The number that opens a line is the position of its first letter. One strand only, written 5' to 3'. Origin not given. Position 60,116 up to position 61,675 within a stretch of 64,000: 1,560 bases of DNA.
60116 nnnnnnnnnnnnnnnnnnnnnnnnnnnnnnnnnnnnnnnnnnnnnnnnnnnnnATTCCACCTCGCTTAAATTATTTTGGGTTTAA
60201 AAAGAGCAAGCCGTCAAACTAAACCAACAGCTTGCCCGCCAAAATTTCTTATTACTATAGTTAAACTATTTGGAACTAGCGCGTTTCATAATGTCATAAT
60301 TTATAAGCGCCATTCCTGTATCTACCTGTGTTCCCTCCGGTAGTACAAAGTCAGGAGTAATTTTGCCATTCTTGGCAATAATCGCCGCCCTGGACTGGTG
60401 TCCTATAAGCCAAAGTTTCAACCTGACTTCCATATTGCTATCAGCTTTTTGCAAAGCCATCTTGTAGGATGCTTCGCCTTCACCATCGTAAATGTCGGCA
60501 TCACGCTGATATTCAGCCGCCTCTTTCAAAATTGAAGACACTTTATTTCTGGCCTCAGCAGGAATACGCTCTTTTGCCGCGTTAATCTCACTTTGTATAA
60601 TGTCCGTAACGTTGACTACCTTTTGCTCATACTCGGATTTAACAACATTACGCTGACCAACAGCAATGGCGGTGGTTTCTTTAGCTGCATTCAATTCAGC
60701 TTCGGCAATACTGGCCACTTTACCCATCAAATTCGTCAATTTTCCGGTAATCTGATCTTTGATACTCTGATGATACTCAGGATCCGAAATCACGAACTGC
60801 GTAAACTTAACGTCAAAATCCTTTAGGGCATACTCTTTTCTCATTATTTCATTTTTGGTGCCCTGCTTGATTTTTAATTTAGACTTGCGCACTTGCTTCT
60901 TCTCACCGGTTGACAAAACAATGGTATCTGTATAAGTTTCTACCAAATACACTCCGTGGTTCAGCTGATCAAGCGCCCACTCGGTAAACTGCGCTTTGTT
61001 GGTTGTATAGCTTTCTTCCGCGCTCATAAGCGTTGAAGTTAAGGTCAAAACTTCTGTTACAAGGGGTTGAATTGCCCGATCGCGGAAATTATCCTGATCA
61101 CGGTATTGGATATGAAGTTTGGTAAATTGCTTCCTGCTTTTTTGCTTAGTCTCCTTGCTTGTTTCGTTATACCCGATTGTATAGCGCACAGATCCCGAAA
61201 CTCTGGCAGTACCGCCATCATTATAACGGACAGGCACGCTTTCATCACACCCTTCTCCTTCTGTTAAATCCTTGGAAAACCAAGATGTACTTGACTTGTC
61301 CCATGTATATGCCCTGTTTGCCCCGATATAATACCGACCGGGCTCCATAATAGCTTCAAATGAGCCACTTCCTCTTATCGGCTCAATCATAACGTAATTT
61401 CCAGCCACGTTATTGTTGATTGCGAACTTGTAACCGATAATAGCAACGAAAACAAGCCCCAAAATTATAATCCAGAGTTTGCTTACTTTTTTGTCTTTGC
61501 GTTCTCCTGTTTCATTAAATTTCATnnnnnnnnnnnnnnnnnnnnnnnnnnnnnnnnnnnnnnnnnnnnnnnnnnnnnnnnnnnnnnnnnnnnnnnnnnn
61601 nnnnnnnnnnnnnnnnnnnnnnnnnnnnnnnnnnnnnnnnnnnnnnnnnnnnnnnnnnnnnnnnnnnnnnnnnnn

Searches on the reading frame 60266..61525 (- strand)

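Call 64: search_protein_families(library=pfam, proteins=[window:60266-61525:-], max_evalue=0.001)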
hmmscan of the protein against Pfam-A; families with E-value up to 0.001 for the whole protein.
window:60266-61525:- (419 aa): 1 family
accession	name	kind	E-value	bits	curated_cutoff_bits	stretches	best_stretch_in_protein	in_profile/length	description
PF01145.31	Band_7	-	3.1e-06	27.8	23.6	1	50-279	12-175/176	SPFH domain / Band 7 family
